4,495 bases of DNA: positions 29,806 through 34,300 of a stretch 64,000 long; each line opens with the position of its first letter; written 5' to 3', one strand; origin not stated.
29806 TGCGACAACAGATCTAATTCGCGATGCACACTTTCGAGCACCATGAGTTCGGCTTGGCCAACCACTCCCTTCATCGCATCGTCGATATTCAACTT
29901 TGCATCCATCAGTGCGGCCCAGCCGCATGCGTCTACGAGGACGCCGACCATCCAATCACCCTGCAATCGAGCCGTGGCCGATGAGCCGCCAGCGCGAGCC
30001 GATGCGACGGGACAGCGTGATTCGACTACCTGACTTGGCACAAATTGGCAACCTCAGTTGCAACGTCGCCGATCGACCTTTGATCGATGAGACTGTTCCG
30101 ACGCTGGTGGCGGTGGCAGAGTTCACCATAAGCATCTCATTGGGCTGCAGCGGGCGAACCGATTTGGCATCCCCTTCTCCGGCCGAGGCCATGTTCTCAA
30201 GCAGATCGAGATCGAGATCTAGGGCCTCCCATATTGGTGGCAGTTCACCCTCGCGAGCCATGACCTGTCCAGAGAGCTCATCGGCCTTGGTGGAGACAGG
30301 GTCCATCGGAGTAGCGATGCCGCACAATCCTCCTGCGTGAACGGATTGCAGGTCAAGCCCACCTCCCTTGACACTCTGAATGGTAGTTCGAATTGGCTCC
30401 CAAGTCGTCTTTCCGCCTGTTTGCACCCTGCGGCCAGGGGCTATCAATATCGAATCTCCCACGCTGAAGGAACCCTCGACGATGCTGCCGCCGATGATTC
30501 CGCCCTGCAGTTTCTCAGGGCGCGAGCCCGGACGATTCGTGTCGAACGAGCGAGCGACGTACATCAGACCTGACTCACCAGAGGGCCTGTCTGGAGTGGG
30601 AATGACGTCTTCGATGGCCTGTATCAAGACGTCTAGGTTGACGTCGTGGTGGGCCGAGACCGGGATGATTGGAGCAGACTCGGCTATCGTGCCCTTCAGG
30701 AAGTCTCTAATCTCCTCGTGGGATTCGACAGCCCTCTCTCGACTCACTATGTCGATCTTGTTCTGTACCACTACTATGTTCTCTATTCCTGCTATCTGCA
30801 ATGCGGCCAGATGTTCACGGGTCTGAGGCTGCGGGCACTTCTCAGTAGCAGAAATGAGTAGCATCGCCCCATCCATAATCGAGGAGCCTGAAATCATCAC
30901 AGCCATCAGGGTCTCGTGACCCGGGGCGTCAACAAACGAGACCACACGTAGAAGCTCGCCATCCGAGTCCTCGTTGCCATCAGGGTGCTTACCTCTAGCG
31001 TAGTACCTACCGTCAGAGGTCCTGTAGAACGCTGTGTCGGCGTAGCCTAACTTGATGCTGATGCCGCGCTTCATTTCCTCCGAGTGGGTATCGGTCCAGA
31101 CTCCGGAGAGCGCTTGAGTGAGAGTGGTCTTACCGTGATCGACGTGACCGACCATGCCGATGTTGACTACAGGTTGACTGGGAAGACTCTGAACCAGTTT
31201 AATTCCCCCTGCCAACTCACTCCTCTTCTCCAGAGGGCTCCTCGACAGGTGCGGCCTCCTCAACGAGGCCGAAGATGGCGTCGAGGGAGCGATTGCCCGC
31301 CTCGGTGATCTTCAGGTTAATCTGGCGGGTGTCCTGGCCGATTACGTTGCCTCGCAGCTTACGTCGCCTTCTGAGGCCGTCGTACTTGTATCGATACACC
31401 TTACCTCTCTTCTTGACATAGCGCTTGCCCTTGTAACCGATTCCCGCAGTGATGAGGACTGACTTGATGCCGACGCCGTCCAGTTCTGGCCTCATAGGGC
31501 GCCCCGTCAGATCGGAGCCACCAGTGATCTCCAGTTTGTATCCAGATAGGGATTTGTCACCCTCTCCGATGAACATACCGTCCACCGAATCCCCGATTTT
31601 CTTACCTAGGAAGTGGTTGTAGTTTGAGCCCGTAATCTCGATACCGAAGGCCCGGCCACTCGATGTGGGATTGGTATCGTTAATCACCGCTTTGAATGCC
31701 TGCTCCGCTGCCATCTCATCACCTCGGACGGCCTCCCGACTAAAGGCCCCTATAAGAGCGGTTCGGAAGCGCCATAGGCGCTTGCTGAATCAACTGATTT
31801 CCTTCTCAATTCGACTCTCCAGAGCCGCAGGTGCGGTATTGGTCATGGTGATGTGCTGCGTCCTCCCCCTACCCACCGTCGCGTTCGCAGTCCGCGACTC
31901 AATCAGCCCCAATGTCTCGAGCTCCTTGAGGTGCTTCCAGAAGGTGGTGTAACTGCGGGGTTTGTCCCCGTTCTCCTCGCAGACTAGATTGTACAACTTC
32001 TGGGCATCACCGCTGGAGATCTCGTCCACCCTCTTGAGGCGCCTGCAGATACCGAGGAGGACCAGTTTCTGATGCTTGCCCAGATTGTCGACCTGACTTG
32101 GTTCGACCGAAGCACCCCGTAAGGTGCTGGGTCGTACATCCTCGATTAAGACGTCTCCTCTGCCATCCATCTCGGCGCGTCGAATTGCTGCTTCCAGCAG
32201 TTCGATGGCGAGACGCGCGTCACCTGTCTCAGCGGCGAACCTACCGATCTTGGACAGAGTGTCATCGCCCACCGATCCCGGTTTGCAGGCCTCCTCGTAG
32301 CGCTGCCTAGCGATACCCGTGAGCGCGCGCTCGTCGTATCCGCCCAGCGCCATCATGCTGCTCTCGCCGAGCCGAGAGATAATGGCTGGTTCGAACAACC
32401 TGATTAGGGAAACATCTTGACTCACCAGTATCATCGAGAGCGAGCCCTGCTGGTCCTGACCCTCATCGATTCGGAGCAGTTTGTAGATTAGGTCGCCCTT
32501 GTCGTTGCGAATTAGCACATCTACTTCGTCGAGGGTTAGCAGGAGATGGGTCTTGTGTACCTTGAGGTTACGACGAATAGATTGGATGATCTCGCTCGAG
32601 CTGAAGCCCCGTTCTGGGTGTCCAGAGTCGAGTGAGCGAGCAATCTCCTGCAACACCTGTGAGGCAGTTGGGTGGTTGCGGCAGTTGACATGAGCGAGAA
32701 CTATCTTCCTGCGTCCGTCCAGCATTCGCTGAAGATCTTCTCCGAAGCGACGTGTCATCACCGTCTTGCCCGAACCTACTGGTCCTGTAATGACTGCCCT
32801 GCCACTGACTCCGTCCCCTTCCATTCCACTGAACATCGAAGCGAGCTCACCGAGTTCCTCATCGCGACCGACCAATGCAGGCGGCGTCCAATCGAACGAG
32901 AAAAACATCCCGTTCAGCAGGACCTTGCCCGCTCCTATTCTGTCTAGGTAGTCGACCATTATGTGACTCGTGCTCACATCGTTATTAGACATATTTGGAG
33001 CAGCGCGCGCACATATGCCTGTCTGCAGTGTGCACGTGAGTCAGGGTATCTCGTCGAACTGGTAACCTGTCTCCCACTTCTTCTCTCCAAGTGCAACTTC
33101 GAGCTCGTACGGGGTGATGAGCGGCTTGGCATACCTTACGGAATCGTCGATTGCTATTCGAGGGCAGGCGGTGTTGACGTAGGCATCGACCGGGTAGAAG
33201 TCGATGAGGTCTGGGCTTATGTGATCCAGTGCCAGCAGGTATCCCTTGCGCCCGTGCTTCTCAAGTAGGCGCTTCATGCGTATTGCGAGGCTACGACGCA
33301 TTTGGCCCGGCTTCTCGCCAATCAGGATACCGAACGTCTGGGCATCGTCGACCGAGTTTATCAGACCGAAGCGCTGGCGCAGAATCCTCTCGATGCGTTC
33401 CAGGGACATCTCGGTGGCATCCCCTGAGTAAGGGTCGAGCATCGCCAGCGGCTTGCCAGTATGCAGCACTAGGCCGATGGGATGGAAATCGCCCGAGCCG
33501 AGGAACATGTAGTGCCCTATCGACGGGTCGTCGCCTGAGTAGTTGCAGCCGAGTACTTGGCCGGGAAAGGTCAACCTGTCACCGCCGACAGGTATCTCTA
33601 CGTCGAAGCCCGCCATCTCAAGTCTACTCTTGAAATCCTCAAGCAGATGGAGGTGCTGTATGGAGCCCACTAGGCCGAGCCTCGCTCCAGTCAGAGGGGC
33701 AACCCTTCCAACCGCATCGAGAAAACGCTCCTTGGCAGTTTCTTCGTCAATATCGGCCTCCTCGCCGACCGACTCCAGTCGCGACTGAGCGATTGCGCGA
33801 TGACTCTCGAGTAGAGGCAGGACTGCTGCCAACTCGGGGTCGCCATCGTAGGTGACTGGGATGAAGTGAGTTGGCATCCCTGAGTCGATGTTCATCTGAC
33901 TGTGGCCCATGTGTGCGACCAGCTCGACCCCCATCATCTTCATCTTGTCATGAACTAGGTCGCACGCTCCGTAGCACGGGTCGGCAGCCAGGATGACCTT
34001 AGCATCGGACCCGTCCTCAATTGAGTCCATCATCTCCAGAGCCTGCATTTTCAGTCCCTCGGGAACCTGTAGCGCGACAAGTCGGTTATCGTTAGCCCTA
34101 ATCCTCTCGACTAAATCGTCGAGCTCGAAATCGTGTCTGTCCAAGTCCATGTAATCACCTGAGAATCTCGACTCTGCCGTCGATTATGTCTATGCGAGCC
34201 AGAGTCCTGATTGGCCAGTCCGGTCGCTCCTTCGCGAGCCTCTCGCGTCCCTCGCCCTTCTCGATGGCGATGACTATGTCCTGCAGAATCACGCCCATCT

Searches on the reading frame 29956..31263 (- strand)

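Call 5: search_protein_families(library=pfam, proteins=[window:29956-31263:-])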
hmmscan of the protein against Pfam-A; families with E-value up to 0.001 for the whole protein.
window:29956-31263:- (435 aa): 3 families
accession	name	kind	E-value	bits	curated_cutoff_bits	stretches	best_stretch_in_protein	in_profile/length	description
PF00009.33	GTP_EFTU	-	1.1e-31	110.4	26.5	1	31-222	2-187/188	Elongation factor Tu GTP binding domain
PF09173.17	eIF2_C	-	7.8e-24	84.1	22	1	348-433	3-86/86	Initiation factor eIF2 gamma, C terminal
PF03144.31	GTP_EFTU_D2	-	7.7e-06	26.7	30.3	1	254-324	1-64/73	Elongation factor Tu domain 2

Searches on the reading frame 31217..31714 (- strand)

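Call 47: search_protein_families(library=pfam, proteins=[window:31217-31714:-])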
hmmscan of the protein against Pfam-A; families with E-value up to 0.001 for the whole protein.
window:31217-31714:- (165 aa): 1 family
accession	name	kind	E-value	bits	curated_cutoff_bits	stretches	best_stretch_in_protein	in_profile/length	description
PF01092.24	Ribosomal_S6e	-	1e-28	100.1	26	1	17-148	8-124/125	Ribosomal protein S6e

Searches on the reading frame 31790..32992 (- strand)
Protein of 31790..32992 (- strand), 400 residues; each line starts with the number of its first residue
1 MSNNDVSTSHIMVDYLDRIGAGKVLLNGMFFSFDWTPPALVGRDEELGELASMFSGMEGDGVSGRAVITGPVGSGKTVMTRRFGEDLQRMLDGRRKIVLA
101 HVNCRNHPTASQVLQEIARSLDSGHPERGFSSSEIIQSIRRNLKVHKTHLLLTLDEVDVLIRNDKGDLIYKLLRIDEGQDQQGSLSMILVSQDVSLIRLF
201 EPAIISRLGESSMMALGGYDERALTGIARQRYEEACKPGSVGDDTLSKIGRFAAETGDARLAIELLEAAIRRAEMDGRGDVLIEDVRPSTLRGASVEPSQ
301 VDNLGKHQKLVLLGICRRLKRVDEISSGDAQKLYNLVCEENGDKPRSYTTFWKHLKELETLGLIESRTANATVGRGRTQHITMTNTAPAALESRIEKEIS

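Call 47: search_protein_families(library=pfam, proteins=[window:31790-32992:-])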
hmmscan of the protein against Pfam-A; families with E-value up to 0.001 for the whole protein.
window:31790-32992:- (400 aa): 6 families
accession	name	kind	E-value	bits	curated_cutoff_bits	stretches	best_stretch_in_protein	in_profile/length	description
PF09079.17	Cdc6_C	-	1.4e-16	60.6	25.1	1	301-383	3-86/96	CDC6, C terminal winged helix domain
PF13401.12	AAA_22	-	7.8e-16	59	27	1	66-195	8-125/130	AAA domain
PF22703.2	Cdc6_lid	-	4.8e-14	52.4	27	1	227-287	3-64/68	Cdc6 AAA+ ATPase-type lid domain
PF13191.12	AAA_16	-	6.1e-10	40.3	32.6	1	40-177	2-160/167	AAA ATPase domain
PF01637.24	ATPase_2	-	4.7e-06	27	33.2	1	43-197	4-160/225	ATPase domain predominantly from Archaea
PF05729.18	NACHT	-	8.7e-05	22.9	26.7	0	67-165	4-98/167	NACHT domain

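Call 59: search_solved_structures(query=window:31790-32992:-, max_evalue=0.001)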
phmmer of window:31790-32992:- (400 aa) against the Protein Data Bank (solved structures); distinct sequences matched with E-value up to 0.001: 12.
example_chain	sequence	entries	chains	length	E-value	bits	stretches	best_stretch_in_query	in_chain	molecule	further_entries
1fnn_A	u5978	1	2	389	3.1e-33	118.7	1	26-397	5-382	CELL DIVISION CONTROL PROTEIN 6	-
2qby_A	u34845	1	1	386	8.4e-28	100.8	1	23-384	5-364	Cell division control protein 6 homolog 1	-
2v1u_A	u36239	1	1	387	4.1e-24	88.6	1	33-383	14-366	CELL DIVISION CONTROL PROTEIN 6 HOMOLOG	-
2qby_B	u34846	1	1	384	1.1e-22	83.9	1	67-373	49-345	Cell division control protein 6 homolog 3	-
1w5s_A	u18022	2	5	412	1.1e-19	74.1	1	30-385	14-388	ORIGIN RECOGNITION COMPLEX SUBUNIT 2 ORC2 | ORC2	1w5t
7jgr_G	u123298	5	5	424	5.2e-09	39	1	40-280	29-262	Cell division control protein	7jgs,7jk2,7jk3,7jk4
8rwv_F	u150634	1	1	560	5.4e-07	32.3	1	40-286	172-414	Cell division control protein 6 homolog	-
8s0e_G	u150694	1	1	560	5.7e-07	32.2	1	40-286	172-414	Cell division control protein 6 homolog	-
5uj7_C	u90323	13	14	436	4.1e-05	26.1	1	56-214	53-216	Origin recognition complex subunit 4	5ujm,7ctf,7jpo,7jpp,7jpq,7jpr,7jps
7cte_D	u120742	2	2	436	4.2e-05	26.1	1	56-214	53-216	Origin recognition complex subunit 4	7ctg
4xgc_A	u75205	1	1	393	0.0004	22.9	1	36-317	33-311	Origin recognition complex subunit 1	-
7jgr_A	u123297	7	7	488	0.00073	22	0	36-316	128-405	Origin recognition complex subunit 1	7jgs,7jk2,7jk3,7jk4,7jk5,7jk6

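Call 64: find_homologous_proteins(query=window:31790-32992:-, max_evalue=1e-20)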
Query window:31790-32992:- (400 aa): 764 proteins with E <= 1e-20 among 8000 candidates; the best 120 are listed.
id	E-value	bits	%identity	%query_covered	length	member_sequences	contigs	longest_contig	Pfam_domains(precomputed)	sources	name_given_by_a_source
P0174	1.3e-246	836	95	100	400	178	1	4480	PF22703.3,PF13401.13,PF09079.18,PF13191.13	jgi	jgi:cell division control protein 6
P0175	2.3e-241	818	93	100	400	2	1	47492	PF22703.3,PF05729.19,PF13401.13,PF01637.25,PF09079.18,PF13191.13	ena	-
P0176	4.8e-237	804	91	100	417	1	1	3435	PF22703.3,PF13401.13,PF01637.25,PF09079.18,PF13191.13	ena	-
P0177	1.9e-236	802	91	100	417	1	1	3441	PF22703.3,PF13401.13,PF01637.25,PF09079.18,PF13191.13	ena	-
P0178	2.9e-236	802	91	100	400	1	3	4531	PF22703.3,PF05729.19,PF13401.13,PF01637.25,PF09079.18,PF13191.13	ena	-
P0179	5.6e-236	801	91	100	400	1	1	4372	PF22703.3,PF05729.19,PF13401.13,PF01637.25,PF09079.18,PF13191.13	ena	-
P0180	5.8e-236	801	91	100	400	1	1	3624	PF22703.3,PF05729.19,PF13401.13,PF01637.25,PF09079.18,PF13191.13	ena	-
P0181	8.3e-236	800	91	100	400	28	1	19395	PF22703.3,PF13401.13,PF01637.25,PF09079.18,PF13191.13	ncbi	-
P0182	2.8e-235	798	91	100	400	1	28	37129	PF22703.3,PF05729.19,PF13401.13,PF01637.25,PF09079.18,PF13191.13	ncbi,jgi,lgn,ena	-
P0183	2.9e-235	798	91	100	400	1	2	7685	PF22703.3,PF05729.19,PF13401.13,PF01637.25,PF09079.18,PF13191.13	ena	-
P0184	3.8e-235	798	91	100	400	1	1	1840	PF22703.3,PF05729.19,PF13401.13,PF01637.25,PF09079.18,PF13191.13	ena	-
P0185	5.5e-235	797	91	100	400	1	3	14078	PF22703.3,PF05729.19,PF13401.13,PF01637.25,PF09079.18,PF13191.13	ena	-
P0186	5.6e-235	797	91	100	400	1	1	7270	PF22703.3,PF05729.19,PF13401.13,PF01637.25,PF09079.18,PF13191.13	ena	-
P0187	5.7e-235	797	90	100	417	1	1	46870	PF22703.3,PF13401.13,PF01637.25,PF09079.18,PF13191.13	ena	-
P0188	7.6e-235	797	91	100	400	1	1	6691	PF22703.3,PF13401.13,PF01637.25,PF09079.18,PF13191.13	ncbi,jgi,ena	-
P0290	3.9e-178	610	71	100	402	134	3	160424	PF22703.3,PF00004.36,PF13401.13,PF09079.18,PF13191.13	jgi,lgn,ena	-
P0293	1.3e-177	609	69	100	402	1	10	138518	PF22703.3,PF13401.13,PF09079.18,PF13191.13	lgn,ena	-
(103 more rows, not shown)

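Call 65: find_encoding_contigs(protein=P0293, flank=10000, max_places=1)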
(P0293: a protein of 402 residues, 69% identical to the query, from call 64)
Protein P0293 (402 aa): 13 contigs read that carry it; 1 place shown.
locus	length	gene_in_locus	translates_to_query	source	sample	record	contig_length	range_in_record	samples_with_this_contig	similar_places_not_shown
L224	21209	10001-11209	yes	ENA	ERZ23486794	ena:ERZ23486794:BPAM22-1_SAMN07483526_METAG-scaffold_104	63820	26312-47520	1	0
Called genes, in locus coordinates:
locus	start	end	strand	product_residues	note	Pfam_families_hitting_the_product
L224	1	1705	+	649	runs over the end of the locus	PF02518:HATPase_c, PF00204:DNA_gyraseB, PF01751:Toprim, PF00986:DNA_gyraseB_C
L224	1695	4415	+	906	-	PF00521:DNA_topoisoIV, PF03989:DNA_gyraseA_C (weak)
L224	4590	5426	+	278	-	PF13387:Lnb_N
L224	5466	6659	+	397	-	PF00275:EPSP_synthase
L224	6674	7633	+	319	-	PF00892:EamA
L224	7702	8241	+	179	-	PF00252:Ribosomal_L16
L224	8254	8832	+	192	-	PF00156:Pribosyltran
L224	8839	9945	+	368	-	PF01866:Diphthamide_syn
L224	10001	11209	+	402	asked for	PF13191:AAA_16, PF13401:AAA_22, PF22703:Cdc6_lid, PF09079:WHD_Cdc6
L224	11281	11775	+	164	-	PF01092:Ribosomal_S6e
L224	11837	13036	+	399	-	PF00009:GTP_EFTU, PF09173:eIF2_C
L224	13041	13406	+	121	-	PF18477:PIN_9 (weak)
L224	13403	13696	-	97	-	PF04010:DUF357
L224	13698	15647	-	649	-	PF13191:AAA_16 (weak)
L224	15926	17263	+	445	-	PF00368:HMG-CoA_red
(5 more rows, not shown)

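Call 66: find_encoding_contigs(protein=P0290, flank=10000, max_places=1)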
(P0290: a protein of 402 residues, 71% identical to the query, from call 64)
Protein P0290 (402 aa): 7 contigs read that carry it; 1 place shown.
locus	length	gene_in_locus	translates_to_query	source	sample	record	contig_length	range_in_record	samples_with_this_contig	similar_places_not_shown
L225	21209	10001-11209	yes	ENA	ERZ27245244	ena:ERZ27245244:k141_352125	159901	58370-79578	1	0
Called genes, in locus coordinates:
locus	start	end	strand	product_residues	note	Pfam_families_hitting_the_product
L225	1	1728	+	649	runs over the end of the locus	PF02518:HATPase_c, PF00204:DNA_gyraseB, PF01751:Toprim, PF00986:DNA_gyraseB_C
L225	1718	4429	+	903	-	PF00521:DNA_topoisoIV, PF03989:DNA_gyraseA_C (weak)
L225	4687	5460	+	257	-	PF13387:Lnb_N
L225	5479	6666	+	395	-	PF00275:EPSP_synthase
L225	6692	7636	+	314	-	PF00892:EamA, PF03151:TPT (weak), PF00892:EamA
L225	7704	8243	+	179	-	PF00252:Ribosomal_L16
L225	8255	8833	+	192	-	PF00156:Pribosyltran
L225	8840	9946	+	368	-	PF01866:Diphthamide_syn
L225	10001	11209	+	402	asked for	PF13191:AAA_16, PF13401:AAA_22, PF00004:AAA (faint), PF22703:Cdc6_lid, PF09079:WHD_Cdc6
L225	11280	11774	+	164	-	PF01092:Ribosomal_S6e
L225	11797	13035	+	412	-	PF00009:GTP_EFTU, PF09173:eIF2_C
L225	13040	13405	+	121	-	PF18477:PIN_9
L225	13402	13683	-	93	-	PF04010:DUF357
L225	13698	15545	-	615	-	PF13191:AAA_16 (weak)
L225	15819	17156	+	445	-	PF00368:HMG-CoA_red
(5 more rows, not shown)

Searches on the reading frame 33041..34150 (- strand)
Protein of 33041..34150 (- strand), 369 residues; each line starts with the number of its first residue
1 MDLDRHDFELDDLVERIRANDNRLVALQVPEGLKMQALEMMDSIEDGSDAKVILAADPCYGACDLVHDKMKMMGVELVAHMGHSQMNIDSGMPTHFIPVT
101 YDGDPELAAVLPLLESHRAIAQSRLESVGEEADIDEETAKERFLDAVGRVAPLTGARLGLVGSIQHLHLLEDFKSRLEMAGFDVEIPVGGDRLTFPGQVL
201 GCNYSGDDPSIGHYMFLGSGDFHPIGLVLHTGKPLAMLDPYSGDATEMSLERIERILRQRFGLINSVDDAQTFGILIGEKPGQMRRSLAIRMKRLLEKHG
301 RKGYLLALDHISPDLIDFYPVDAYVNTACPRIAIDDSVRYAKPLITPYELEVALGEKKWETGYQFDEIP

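Call 47: search_protein_families(library=pfam, proteins=[window:33041-34150:-])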
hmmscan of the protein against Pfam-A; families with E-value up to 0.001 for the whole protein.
window:33041-34150:- (369 aa): 1 family
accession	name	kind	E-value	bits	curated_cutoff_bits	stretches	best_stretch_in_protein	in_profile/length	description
PF01866.22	Diphthamide_syn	-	4.3e-74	250.1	33.2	2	132-363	72-301/302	Putative diphthamide synthesis protein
